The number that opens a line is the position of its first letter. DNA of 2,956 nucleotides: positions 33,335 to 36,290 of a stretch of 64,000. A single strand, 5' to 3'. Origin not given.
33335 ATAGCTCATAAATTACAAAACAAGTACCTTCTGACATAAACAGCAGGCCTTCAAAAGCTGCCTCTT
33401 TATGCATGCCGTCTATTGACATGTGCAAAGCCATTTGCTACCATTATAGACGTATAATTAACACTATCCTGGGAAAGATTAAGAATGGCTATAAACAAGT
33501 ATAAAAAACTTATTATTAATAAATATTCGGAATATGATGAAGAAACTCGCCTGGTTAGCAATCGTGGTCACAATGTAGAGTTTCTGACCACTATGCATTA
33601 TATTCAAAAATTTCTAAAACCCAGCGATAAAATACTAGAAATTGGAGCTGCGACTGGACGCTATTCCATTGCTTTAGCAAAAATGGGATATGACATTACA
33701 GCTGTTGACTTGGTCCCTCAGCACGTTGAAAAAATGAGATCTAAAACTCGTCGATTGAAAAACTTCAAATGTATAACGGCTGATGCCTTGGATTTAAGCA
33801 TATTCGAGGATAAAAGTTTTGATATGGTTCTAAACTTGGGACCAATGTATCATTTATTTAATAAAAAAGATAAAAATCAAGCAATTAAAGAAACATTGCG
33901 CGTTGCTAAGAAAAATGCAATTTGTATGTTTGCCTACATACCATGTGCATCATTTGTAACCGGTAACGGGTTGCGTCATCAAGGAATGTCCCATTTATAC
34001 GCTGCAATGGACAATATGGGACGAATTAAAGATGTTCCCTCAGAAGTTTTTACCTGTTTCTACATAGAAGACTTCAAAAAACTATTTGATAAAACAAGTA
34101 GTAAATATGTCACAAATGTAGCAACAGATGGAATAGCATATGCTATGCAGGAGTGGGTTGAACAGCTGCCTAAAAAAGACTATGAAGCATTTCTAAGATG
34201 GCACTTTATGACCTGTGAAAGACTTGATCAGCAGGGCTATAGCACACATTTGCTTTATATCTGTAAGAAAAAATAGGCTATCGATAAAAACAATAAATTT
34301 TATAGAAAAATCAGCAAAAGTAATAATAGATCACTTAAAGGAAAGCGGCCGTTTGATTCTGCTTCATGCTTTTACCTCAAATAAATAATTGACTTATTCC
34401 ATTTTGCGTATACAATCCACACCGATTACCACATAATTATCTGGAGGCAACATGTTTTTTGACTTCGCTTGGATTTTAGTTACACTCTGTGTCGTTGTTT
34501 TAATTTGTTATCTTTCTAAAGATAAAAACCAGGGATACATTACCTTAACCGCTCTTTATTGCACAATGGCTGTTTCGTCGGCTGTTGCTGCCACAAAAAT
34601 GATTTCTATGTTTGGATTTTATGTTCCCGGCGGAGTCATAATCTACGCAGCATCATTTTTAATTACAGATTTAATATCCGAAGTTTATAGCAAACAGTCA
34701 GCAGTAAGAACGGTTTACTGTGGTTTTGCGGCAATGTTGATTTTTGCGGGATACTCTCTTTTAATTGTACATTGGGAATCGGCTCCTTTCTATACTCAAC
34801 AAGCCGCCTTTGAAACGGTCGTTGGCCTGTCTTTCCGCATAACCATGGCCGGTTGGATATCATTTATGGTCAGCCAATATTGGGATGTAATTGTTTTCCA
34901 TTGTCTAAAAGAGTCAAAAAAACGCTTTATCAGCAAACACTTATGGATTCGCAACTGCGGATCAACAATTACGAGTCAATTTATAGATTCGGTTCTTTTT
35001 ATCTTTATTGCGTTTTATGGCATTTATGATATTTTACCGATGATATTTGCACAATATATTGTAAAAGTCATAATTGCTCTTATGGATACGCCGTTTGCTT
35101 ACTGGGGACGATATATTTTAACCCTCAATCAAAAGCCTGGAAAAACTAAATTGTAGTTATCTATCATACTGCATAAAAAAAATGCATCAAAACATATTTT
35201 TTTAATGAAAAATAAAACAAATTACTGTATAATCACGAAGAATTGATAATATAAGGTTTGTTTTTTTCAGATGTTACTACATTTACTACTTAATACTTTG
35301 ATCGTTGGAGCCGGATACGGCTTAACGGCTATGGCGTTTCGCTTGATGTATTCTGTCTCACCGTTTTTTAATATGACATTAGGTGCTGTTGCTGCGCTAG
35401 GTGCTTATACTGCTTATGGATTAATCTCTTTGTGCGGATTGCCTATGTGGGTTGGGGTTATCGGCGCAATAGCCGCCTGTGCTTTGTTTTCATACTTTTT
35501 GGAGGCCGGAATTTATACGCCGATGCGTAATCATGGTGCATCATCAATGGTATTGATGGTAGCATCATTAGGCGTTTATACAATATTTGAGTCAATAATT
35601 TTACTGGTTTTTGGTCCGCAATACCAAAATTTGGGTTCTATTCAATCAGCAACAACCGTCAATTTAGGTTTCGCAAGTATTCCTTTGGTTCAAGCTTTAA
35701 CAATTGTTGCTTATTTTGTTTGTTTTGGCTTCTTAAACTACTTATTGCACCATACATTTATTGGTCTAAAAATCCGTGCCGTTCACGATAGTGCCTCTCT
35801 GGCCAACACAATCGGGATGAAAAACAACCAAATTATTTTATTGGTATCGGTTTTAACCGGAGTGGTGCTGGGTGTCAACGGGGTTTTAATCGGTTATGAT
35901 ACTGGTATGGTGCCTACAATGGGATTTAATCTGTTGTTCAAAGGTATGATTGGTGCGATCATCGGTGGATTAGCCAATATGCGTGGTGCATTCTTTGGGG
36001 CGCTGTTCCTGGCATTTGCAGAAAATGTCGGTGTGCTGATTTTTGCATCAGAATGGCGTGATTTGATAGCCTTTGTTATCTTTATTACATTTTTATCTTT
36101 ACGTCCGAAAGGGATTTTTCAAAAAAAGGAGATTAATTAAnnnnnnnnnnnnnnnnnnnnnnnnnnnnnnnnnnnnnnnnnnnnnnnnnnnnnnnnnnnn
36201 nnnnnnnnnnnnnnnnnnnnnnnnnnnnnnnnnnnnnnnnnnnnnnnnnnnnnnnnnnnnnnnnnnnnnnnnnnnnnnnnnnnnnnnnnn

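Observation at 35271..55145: A single Liv-type ABC importer operon carrying 14 tandem, divergent substrate-binding lipoprotein genes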

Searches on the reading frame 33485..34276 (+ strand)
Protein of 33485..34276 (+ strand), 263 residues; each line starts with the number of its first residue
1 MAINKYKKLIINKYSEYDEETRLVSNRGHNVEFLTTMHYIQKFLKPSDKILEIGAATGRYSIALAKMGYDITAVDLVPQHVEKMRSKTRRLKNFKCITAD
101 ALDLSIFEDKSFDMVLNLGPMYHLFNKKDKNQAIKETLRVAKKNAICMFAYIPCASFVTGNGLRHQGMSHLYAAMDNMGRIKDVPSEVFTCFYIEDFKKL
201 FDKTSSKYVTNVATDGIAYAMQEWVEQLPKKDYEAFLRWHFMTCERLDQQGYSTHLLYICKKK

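Call 44: search_protein_families(library=ncbifam, proteins=[window:33485-34276:+], max_evalue=0.001)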
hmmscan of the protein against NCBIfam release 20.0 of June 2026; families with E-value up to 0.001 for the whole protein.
window:33485-34276:+ (263 aa): 32 families (the best 25 are shown)
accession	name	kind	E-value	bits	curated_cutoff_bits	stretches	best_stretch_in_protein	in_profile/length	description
TIGR02021.1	BchM-ChlM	equivalog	4.4e-12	45.9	158.9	1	26-150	34-156/218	magnesium protoporphyrin IX methyltransferase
NF041255.1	mycofact_MftM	equivalog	7.5e-12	45.2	200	1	38-147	131-239/289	mycofactocin oligosaccharide methyltransferase MftM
TIGR01934.1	MenG_MenH_UbiE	subfamily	9.9e-12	44.6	158.35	1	16-147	11-139/223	ubiquinone/menaquinone biosynthesis methyltransferase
NF001241.0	PRK00216.1-2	equivalog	3.3e-10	40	327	1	44-157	49-158/231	demethylmenaquinone methyltransferase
NF043040.1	corrin_prot_MT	hypoth_equivalog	5e-10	39.2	180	1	15-117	13-116/216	corrinoid protein-associated methyltransferase CpaM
NF041650.1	nod_mtase_NodS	equivalog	1.2e-09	38.2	300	1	36-146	28-136/190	nodulation methyltransferase NodS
NF051855.1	GlySarMtaseBact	equivalog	7.5e-09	35.6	350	1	45-147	52-156/259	glycine/sarcosine N-methyltransferase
NF001244.0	PRK00216.1-5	equivalog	4.1e-08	32.8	216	1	16-146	20-150/236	bifunctional demethylmenaquinone methyltransferase/2-methoxy-6-polyprenyl-1,4-benzoquinol methylase UbiE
NF000499.2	Erm23S_rRNA_broad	equivalog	2.1e-07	30.6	212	1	37-113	9-89/244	23S ribosomal RNA methyltransferase Erm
TIGR02072.1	BioC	equivalog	2.4e-07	30.8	184.95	1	40-151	27-134/244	malonyl-ACP O-methyltransferase BioC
NF008405.0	PRK11207.1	equivalog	2.7e-07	30.3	218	1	42-136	27-119/198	tellurite resistance methyltransferase TehB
NF047649.1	MTase_UXPK_star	exception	3.5e-07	29.5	460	1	44-150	75-182/283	methyltransferase/UXPK-star double selenoprotein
TIGR01983.1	UbiG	equivalog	4.5e-07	29.4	102.95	1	47-152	50-154/228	bifunctional 2-polyprenyl-6-hydroxyphenol methylase/3-demethylubiquinol 3-O-methyltransferase UbiG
NF041820.1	daptide_MTase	equivalog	1.2e-06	28.2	175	1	47-115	37-108/243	daptide-type RiPP biosynthesis methyltransferase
NF045649.1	2X_seleno_MduS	exception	1.4e-06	27.5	380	1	48-148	43-146/338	methyltransferase domain-containing selenoprotein MduS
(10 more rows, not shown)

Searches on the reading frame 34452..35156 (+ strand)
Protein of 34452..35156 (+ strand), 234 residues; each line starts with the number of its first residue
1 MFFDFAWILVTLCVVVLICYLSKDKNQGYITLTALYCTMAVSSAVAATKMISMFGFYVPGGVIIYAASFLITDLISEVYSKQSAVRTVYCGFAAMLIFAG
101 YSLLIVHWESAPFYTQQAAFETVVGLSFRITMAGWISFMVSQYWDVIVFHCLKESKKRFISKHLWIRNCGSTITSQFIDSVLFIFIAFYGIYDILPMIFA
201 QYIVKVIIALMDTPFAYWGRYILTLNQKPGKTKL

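Call 44: search_protein_families(library=ncbifam, proteins=[window:34452-35156:+], max_evalue=0.001)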
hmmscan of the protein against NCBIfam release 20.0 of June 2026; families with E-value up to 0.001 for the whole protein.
window:34452-35156:+ (234 aa): 2 families
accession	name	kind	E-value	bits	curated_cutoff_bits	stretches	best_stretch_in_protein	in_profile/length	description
TIGR00697.1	TIGR00697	equivalog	1.2e-42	146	50.95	1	31-223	5-198/201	queuosine precursor transporter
NF008406.0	PRK11212.1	equivalog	3.5e-13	49.6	252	1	24-194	8-169/221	7-cyano-7-deazaguanine/7-aminomethyl-7-deazaguanine transporter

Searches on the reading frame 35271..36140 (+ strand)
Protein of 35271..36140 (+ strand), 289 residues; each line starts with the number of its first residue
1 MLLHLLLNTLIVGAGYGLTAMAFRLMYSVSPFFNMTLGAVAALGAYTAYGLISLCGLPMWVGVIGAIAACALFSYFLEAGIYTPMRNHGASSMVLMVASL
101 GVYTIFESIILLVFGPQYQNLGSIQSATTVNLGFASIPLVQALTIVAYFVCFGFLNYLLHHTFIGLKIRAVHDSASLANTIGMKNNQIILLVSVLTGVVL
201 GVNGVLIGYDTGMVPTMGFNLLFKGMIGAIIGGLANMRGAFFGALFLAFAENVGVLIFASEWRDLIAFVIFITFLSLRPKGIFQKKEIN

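Call 6: search_protein_families(library=pfam, proteins=[window:35271-36140:+], max_evalue=0.01)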
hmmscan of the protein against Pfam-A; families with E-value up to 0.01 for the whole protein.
window:35271-36140:+ (289 aa): 1 family
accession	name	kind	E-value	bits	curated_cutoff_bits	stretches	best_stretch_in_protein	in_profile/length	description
PF02653.21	BPD_transp_2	-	1e-28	100.7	26.8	1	6-274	2-268/269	Branched-chain amino acid transport system / permease component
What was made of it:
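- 35271..36140 (+): livH-type permease. Pfam BPD_transp_2, 1e-28 (call 6).
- On HAAT-family ABC importer (LivHMGF type): PF02653 for 35271-36140 (1e-28) and 40246-41112 (5e-46), call 6.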

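Call 44: search_protein_families(library=ncbifam, proteins=[window:35271-36140:+], max_evalue=0.001)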
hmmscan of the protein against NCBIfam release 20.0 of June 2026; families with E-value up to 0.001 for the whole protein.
window:35271-36140:+ (289 aa): 3 families
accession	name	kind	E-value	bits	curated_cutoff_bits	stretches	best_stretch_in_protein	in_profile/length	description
TIGR03409.1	urea_trans_UrtB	equivalog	2.3e-20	73.4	250.3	1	6-286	4-289/291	urea ABC transporter permease subunit UrtB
NF008011.0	PRK10740.1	equivalog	4e-18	66.1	379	1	3-288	9-305/308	high-affinity branched-chain amino acid ABC transporter permease LivH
TIGR03622.1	urea_t_UrtB_arc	equivalog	5.1e-07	29.3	374.25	1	17-282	15-276/284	urea ABC transporter, permease protein UrtB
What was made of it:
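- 35271..36140 (+): Below the NCBIfam LivH/UrtB equivalog cut-offs (call 44).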
